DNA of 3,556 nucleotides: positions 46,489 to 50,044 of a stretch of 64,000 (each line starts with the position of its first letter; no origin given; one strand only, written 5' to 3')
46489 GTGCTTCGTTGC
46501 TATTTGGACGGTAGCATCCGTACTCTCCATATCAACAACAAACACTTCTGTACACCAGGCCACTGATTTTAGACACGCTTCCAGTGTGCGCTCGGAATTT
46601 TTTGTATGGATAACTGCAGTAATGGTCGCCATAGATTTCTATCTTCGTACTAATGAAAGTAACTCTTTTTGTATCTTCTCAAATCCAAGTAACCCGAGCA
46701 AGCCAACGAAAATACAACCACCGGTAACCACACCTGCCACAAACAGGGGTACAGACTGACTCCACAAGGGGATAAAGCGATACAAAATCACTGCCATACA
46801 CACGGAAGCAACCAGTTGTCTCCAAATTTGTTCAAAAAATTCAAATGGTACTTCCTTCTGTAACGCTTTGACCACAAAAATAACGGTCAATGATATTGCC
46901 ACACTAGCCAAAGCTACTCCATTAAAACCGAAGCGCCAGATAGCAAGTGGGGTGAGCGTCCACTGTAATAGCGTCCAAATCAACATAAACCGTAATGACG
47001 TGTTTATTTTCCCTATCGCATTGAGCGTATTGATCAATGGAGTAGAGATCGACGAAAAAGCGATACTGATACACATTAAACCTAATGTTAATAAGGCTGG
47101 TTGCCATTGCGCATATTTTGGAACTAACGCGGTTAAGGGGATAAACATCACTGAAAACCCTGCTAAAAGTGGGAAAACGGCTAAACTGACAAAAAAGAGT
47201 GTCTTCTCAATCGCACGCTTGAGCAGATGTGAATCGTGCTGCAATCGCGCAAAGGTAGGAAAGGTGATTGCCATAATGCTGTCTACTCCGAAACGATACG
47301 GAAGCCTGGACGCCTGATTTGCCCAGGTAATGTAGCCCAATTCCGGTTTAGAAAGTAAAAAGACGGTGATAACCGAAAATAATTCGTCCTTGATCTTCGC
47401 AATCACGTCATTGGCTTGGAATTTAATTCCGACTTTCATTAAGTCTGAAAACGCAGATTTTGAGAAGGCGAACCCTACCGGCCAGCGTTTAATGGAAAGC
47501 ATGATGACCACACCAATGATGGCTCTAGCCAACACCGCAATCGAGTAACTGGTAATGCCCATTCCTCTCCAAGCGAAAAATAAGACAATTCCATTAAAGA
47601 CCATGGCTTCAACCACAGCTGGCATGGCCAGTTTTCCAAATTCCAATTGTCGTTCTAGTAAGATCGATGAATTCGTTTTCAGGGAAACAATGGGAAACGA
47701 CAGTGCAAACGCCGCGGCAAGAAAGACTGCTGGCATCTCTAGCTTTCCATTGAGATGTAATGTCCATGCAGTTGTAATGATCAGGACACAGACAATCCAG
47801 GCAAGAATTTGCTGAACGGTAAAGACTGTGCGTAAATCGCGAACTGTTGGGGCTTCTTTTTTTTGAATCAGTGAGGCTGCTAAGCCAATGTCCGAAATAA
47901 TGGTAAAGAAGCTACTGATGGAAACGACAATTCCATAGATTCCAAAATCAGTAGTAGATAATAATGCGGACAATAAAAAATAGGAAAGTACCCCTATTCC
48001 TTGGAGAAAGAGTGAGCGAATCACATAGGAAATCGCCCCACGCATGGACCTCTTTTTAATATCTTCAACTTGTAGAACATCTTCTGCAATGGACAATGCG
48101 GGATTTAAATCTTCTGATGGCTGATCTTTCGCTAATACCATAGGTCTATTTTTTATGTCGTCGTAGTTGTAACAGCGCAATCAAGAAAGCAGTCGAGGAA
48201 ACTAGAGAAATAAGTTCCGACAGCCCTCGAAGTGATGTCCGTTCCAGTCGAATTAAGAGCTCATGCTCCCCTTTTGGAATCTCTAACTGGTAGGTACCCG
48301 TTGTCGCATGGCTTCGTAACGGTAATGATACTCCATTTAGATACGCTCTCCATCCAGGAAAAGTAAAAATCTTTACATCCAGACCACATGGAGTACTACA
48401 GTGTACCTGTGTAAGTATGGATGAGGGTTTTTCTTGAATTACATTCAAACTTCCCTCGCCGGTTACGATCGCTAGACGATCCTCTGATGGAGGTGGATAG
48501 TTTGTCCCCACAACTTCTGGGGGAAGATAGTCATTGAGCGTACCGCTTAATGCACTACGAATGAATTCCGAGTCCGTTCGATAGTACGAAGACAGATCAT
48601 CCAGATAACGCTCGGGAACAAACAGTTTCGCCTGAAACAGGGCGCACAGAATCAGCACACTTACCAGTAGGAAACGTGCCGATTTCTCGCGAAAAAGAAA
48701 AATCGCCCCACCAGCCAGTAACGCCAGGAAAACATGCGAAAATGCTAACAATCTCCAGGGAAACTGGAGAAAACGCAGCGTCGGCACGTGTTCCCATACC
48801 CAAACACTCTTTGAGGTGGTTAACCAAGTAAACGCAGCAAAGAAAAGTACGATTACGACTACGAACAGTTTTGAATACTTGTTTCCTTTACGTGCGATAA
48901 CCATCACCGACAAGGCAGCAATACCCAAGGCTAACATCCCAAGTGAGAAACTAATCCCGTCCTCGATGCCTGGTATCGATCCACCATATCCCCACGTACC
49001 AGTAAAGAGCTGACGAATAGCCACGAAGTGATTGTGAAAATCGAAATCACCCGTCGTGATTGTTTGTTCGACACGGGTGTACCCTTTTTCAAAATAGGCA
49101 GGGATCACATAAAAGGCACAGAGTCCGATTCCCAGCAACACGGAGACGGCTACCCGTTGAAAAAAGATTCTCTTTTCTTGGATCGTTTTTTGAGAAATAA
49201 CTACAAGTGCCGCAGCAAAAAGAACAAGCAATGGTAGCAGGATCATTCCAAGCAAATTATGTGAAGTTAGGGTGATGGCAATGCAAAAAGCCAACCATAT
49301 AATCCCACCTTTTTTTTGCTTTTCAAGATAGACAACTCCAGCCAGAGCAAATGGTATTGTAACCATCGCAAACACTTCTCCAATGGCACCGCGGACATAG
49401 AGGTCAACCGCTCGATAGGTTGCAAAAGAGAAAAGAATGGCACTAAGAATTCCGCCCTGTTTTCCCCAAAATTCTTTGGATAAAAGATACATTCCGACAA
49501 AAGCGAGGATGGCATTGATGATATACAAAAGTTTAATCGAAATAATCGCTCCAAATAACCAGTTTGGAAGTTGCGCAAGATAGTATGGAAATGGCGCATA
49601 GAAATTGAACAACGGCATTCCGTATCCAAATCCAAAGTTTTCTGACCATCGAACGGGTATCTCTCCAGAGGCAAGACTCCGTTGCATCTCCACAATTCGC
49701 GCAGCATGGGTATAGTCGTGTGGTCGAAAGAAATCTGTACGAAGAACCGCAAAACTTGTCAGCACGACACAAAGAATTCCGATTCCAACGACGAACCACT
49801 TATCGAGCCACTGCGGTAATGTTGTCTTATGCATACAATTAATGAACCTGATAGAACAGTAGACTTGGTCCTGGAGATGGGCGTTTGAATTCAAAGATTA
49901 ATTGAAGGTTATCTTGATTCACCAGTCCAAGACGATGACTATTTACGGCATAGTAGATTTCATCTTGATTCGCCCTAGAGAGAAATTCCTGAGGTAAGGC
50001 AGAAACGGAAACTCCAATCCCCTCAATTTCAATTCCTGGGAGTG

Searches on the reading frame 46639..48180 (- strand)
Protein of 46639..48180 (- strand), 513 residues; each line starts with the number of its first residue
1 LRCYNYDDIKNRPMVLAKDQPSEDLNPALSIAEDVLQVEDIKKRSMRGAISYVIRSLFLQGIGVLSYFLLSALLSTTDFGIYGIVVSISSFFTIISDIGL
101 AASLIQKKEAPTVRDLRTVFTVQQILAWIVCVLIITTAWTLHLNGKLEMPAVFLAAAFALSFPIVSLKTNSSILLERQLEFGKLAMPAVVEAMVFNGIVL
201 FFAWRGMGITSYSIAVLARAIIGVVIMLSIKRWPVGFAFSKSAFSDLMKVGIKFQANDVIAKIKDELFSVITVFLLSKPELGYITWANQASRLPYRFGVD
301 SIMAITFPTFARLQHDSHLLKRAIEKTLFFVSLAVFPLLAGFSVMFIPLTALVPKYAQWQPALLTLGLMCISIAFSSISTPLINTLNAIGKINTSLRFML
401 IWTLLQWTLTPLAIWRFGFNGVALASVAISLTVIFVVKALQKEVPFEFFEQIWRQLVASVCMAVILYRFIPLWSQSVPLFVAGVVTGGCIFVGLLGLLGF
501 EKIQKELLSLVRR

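Call 8: search_protein_families(library=pfam, proteins=[window:46639-48180:-], max_evalue=0.01)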
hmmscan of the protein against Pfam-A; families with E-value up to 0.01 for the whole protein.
window:46639-48180:- (513 aa): 2 families
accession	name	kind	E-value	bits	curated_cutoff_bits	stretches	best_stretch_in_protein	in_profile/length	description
PF13440.11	Polysacc_synt_3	-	5.7e-39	134.5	23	1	70-353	2-283/293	Polysaccharide biosynthesis protein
PF01943.22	Polysacc_synt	-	2e-21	77.1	28.2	1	46-314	2-274/274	Polysaccharide biosynthesis protein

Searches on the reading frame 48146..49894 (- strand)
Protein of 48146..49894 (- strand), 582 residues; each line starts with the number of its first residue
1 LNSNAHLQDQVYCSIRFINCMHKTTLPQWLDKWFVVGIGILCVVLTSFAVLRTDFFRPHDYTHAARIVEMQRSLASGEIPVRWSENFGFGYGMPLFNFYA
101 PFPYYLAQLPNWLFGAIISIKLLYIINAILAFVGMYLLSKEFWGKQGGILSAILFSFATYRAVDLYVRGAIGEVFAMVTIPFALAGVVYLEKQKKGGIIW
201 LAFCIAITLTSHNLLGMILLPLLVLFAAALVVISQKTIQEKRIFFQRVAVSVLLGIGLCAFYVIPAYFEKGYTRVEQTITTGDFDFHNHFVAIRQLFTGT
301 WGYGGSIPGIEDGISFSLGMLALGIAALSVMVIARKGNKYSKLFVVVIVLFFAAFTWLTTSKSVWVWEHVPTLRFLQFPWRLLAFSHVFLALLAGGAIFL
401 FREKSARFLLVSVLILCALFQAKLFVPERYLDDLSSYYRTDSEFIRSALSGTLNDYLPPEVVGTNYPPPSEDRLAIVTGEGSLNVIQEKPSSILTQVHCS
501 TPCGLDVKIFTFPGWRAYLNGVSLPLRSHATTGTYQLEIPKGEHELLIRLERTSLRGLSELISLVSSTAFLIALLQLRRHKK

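Call 5: search_protein_families(library=pfam, proteins=[window:48146-49894:-], max_evalue=0.01)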
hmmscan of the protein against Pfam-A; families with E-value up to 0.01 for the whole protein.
window:48146-49894:- (582 aa): 2 families
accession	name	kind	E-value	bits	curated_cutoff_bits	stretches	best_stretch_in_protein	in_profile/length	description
PF10131.15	PTPS_related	-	2.6e-09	36.6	26.4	1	96-428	1-313/621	6-pyruvoyl-tetrahydropterin synthase related domain; membrane protein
PF09586.16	YfhO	-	5.8e-07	28.7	28.5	1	97-421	63-381/835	Bacterial membrane protein YfhO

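Call 22: search_protein_families(library=ncbifam, proteins=[window:48146-49894:-], max_evalue=0.001)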
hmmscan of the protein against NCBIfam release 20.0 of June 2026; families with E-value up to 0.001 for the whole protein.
window:48146-49894:- (582 aa): 0 families
